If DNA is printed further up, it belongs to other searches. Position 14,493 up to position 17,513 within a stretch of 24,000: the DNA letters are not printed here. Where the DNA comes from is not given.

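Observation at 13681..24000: Uncharacterised divergent ~10-gene glycoconjugate synthesis/export locus with chained start-stop overlaps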

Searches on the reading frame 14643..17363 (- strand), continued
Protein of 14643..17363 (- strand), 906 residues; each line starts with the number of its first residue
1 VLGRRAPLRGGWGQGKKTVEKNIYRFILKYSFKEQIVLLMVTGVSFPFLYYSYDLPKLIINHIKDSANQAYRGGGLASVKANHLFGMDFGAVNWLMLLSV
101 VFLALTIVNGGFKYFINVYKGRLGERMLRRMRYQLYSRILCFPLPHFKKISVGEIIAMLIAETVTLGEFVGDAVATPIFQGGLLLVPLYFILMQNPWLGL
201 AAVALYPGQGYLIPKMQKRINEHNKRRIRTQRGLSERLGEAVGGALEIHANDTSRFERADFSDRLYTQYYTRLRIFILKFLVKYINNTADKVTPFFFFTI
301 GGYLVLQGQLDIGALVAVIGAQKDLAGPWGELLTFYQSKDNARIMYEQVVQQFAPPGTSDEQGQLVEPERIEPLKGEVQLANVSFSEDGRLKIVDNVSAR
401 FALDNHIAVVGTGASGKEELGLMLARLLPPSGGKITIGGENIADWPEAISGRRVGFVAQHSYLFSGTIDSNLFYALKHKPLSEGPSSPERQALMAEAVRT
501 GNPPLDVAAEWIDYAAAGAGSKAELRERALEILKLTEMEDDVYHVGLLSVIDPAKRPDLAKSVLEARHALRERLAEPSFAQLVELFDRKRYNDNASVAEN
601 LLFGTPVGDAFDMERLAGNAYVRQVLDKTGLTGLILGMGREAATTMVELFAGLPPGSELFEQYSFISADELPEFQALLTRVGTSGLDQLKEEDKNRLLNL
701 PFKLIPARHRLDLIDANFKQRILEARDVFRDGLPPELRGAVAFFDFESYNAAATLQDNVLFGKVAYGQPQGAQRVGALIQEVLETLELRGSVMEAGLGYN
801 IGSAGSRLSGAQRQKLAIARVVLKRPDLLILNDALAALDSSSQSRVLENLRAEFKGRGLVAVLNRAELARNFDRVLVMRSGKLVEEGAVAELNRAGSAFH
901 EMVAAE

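Call 74: find_encoding_contigs(protein=P0269, flank=10000, max_places=1)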
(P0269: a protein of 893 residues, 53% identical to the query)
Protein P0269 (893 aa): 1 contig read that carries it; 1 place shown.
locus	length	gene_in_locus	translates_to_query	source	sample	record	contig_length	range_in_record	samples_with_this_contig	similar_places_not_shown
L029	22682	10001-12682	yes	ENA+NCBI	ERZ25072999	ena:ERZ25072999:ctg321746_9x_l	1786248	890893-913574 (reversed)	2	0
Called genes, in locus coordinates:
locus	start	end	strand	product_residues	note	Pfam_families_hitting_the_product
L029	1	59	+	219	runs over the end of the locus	PF12692:Methyltransf_17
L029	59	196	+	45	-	-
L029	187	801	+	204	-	PF07691:PA14 (weak)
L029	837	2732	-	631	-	PF00931:NB-ARC (faint), PF13191:AAA_16 (faint), PF00005:ABC_tran, PF02463:SMC_N (faint), PF05729:NACHT (faint), PF13304:AAA_21 (weak), PF00005:ABC_tran, PF08352:oligo_HPY, +2 more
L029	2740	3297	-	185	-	-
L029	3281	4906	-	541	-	PF00501:AMP-binding, PF13193:AMP-binding_C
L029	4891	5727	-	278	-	PF10096:DUF2334 (faint)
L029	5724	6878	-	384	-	PF04101:Glyco_tran_28_C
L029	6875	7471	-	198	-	PF00300:His_Phos_1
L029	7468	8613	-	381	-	PF20706:GT4-conflict (weak), PF13692:Glyco_trans_1_4, PF00534:Glycos_transf_1, PF13524:Glyco_trans_1_2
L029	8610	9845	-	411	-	PF00534:Glycos_transf_1, PF13692:Glyco_trans_1_4, PF13524:Glyco_trans_1_2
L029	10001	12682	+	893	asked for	PF00664:ABC_membrane, PF00005:ABC_tran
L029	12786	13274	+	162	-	PF00027:cNMP_binding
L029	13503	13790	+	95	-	PF12692:Methyltransf_17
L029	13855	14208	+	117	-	-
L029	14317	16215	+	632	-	PF00211:Guanylate_cyc (weak), PF00515:TPR_1 (faint), PF13414:TPR_11 (faint), PF07719:TPR_2 (faint), PF13432:TPR_16 (weak), PF14559:TPR_19 (weak), PF13424:TPR_12 (weak), PF14559:TPR_19 (weak), +1 more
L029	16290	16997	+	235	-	PF03737:RraA-like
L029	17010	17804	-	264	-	PF03372:Exo_endo_phos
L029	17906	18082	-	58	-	PF06568:YjiS-like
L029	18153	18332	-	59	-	PF06568:YjiS-like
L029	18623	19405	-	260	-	PF07722:Peptidase_C26, PF00117:GATase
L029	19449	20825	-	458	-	PF01554:MatE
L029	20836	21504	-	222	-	PF03548:LolA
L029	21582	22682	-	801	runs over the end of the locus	PF13491:FtsK_4TM, PF17854:FtsK_alpha, PF01580:FtsK_SpoIIIE, PF09397:FtsK_gamma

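Call 75: find_encoding_contigs(protein=P0313, flank=10000, max_places=1)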
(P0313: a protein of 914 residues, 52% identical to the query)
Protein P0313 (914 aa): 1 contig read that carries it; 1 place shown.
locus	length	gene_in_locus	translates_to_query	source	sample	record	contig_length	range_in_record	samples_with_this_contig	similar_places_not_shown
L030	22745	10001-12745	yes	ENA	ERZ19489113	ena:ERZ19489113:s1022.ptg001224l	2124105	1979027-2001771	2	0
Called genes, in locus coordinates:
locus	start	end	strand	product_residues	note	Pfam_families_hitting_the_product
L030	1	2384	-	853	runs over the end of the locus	PF01555:N6_N4_Mtase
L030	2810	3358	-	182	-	-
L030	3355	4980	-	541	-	PF00501:AMP-binding, PF13193:AMP-binding_C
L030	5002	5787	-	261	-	-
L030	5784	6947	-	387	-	PF04101:Glyco_tran_28_C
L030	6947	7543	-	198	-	PF00300:His_Phos_1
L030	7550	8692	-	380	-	PF20706:GT4-conflict (faint), PF13692:Glyco_trans_1_4, PF00534:Glycos_transf_1, PF13524:Glyco_trans_1_2 (weak)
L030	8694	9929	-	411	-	PF13439:Glyco_transf_4 (faint), PF00534:Glycos_transf_1, PF13692:Glyco_trans_1_4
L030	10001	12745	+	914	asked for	PF00664:ABC_membrane, PF00005:ABC_tran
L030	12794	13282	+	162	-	PF00027:cNMP_binding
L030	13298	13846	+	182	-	PF12692:Methyltransf_17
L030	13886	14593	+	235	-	PF03737:RraA-like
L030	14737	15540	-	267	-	PF03372:Exo_endo_phos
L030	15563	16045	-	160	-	PF00117:GATase, PF07722:Peptidase_C26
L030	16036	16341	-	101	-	PF07722:Peptidase_C26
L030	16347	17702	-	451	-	PF01554:MatE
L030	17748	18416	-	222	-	PF03548:LolA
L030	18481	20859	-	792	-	PF13491:FtsK_4TM, PF17854:FtsK_alpha, PF01580:FtsK_SpoIIIE, PF09397:FtsK_gamma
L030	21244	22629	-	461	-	PF01425:Amidase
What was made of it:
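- An AMP-binding ligase sits directly after the CE4 gene in L029 and L030 (calls 74, 75).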

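Call 76: find_encoding_contigs(protein=P0266, flank=10000, max_places=1)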
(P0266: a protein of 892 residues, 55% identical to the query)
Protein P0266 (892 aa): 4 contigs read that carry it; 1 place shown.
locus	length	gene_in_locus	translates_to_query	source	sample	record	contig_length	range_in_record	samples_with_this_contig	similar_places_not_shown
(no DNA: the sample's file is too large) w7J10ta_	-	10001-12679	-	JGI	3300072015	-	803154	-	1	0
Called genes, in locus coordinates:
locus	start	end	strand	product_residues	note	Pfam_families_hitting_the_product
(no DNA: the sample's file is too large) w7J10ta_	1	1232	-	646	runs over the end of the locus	PF00496:SBP_bac_5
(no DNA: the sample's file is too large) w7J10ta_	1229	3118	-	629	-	PF13191:AAA_16 (faint), PF13555:AAA_29 (faint), PF00005:ABC_tran, PF02463:SMC_N (faint), PF13304:AAA_21 (weak), PF08352:oligo_HPY (weak), PF00005:ABC_tran, PF08352:oligo_HPY, +2 more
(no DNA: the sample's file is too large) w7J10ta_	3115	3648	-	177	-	-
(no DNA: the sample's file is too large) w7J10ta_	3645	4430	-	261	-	-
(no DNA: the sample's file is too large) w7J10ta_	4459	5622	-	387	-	PF04101:Glyco_tran_28_C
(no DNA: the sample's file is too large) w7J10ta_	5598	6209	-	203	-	PF00300:His_Phos_1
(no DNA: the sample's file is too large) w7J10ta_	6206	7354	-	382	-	PF20706:GT4-conflict, PF00534:Glycos_transf_1, PF13692:Glyco_trans_1_4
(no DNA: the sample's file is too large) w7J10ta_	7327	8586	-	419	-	PF13439:Glyco_transf_4 (faint), PF00534:Glycos_transf_1, PF13524:Glyco_trans_1_2 (faint), PF13692:Glyco_trans_1_4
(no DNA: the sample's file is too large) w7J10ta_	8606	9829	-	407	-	PF04101:Glyco_tran_28_C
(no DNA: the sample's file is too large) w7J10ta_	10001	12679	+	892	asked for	PF00664:ABC_membrane, PF00005:ABC_tran (weak)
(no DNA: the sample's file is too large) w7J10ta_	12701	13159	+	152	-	PF00027:cNMP_binding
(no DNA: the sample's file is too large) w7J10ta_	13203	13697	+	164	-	PF12692:Methyltransf_17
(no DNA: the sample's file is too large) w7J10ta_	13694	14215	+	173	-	PF12692:Methyltransf_17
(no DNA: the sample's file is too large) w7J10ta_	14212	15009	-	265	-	PF03372:Exo_endo_phos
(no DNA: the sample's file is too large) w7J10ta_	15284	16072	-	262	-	PF07722:Peptidase_C26, PF00117:GATase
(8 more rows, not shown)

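Call 77: predict_structure(alignment_id=A3)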
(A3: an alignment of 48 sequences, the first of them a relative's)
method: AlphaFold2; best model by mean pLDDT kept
length: 888 residues; sequences in the alignment: 48
mean_pLDDT: 81.7   pTM: 0.73
mean pLDDT of the five models: 81.7, 81.6, 78.2, 74.9, 74.4
residues with pLDDT >= 90: 258; 70-90: 486; 50-70: 90; < 50: 54
segments of 3 or more residues with pLDDT < 50: 156-192, 299-312
pLDDT, mean of each block of 10 residues (from residue 1): 77 80 73 69 76 68 71 81 80 79 83 89 87 82 71 53 41 38 45 60 75 84 90 93 90 81 69 62 68 52 44 54 75 79 82 89 90 85 95 89 93 92 90 94 91 93 78 85 85 89 89 89 74 87 92 89 88 92 90 86 91 90 88 75 73 86 82 86 89 86 93 88 89 90 87 83 88 86 84 92 95 94 92 94 93 94 92 88 88
secondary structure, 60 per line:
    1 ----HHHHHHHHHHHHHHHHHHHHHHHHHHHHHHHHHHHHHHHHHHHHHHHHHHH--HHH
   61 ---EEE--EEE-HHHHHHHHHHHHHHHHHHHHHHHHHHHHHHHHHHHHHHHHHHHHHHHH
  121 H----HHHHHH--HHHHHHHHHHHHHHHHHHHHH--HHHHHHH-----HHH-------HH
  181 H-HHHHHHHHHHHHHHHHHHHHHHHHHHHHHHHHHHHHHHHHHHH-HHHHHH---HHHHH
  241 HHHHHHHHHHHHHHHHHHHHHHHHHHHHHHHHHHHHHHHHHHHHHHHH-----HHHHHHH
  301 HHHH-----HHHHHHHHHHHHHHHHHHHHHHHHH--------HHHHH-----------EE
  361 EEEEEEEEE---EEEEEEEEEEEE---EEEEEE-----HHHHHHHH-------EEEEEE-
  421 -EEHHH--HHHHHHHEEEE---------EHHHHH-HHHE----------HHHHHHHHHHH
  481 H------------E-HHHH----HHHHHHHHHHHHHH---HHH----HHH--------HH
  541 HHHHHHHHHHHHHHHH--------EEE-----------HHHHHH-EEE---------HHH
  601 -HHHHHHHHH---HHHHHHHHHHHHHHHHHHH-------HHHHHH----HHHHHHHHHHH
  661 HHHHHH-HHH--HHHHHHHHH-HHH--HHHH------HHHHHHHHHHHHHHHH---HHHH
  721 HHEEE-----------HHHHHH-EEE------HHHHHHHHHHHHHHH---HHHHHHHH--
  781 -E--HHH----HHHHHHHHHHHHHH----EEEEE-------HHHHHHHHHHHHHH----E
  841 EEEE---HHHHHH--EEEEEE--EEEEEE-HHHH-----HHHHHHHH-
elements in order (helices of 4 or more, strands of 3 or more residues): H5-55 E64-66 E69-71 H73-121 H126-131 H134-154 H157-163 H183-225 H227-232 H236-288 H294-304 H310-334 H343-347 E359-369 E373-384 E388-393 H399-406 E414-419 H429-435 E436-439 H450-454 H470-481 H496-499 H504-517 H539-556 E565-567 H579-584 E586-588 H602-610 H614-632 H640-645 H650-666 H673-681 H688-691 H698-713 H717-722 E723-725 H737-742 E744-746 H753-767 H771-778 H792-805 E810-814 H822-835 E840-844 H848-853 E856-861 E864-869 H871-874 H880-887
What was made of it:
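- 14643..17309 (-): 888-aa ABC-exporter-fold half-transporter with a non-canonical nucleotide-binding domain and a ~300-aa helical insertion (about residues 460-780). AF2 model pLDDT 81.7 (call 77).
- On Canonical ABC exporter (type IV fold, ATP-hydrolysing): AF2 model (call 77).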

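Call 79: fold_search(model_id=the predicted structure, library=pdb)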
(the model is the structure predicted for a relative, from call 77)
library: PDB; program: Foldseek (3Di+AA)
matches with E <= 10: 1482; with E <= 0.001: 991
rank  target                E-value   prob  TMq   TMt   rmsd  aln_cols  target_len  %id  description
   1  5ko2_A                1.4e-18  1.00  0.26  0.20  33.8      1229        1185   14  Mouse pgp 34 linker deleted mutant Hg derivative (released 2016-11-30)
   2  8sba                  1.6e-18  1.00  0.27  0.21  32.1      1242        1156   13  CryoEM structure of P-Glycoprotein in inward facing 2 state under continuous turnover conditions with vinblastine (released 2025-04-23)
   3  7sgr_B                2.4e-18  1.00  0.42  0.63  12.9       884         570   14  Structure of hemolysin A secretion system HlyB/D complex (released 2022-09-14)
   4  7a65_A                2.6e-18  1.00  0.29  0.23  30.6      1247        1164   14  Nanodisc reconstituted, drug-free human ABCB1 in complex with MRK16 Fab (released 2020-10-14)
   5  7ph3_A                3.7e-18  1.00  0.39  0.58  14.3       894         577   14  AMP-PNP bound nanodisc reconstituted MsbA with nanobodies, spin-labeled at position A60C (released 2022-08-24)
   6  5mkk_B                4.1e-18  1.00  0.42  0.63  15.7       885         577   15  Crystal structure of the heterodimeric ABC transporter TmrAB, a homolog of the antigen translocation complex TAP (released 2017-01-18)
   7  6ujp                  5.1e-18  1.00  0.29  0.22  34.6      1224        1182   14  P-glycoprotein mutant-F979A and C952A-with BDE100 (released 2020-05-27)
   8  6ujw                  5.1e-18  1.00  0.28  0.22  34.6      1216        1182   14  P-glycoprotein mutant-Y306A and C952A-with BDE100 (released 2020-05-27)
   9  4q9h                  5.5e-18  1.00  0.28  0.22  34.5      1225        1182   14  P-glycoprotein at 3.4 A resolution (released 2015-03-04)
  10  8sb9                  5.5e-18  1.00  0.26  0.21  33.2      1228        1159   14  CryoEM structure of P-Glycoprotein in inward facing 1 state under continuous turnover conditions with vinblastine (released 2025-04-23)
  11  6ujn                  6.3e-18  1.00  0.26  0.20  34.8      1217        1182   14  P-glycoprotein mutant-C952A-with BDE100 (released 2020-05-27)
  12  6ujr                  7.5e-18  1.00  0.28  0.21  35.5      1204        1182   13  P-glycoprotein mutant-F724A and C952A-with BDE100 (released 2020-05-27)
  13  7zk8                  8.2e-18  1.00  0.29  0.23  31.6      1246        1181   13  ABCB1 L971C mutant (mABCB1) in the outward facing state bound to AAC (released 2023-04-26)
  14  8sa1                  1.0e-17  1.00  0.29  0.23  33.5      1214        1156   14  CryoEM structure of P-Glycoprotein in inward facing 2 state under continuous turnover conditions with verapamil (released 2025-04-23)
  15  8vox_A                1.2e-17  1.00  0.40  0.59  14.4       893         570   14  Cryo-EM structure of the ABC transporter PCAT1 cysteine-free core bound with MgADP (released 2024-10-30)
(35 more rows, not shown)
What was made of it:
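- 14643..17309 (-): Foldseek top hits are P-glycoprotein, HlyB, MsbA, TmrAB and PCAT1 (call 79).
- On Canonical ABC exporter (type IV fold, ATP-hydrolysing): Foldseek E about 1e-18 to P-glycoprotein, HlyB, MsbA and TmrAB (call 79).
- Closest known: NdvA/ChvA, MsbA and HepA type IV ABC exporters of glycans and glycolipids. Same: The fold search returns MsbA, HlyB and TmrAB (call 79).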

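Call 93: search_protein_families(library=padloc, proteins=[window:14643-17309:-], max_evalue=0.00001)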
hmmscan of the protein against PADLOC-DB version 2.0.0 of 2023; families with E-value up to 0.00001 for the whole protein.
window:14643-17309:- (888 aa): 1 family
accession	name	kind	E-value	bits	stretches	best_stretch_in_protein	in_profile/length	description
PDLC04135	mad3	-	2.1e-11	42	1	780-863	254-340/374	mads_3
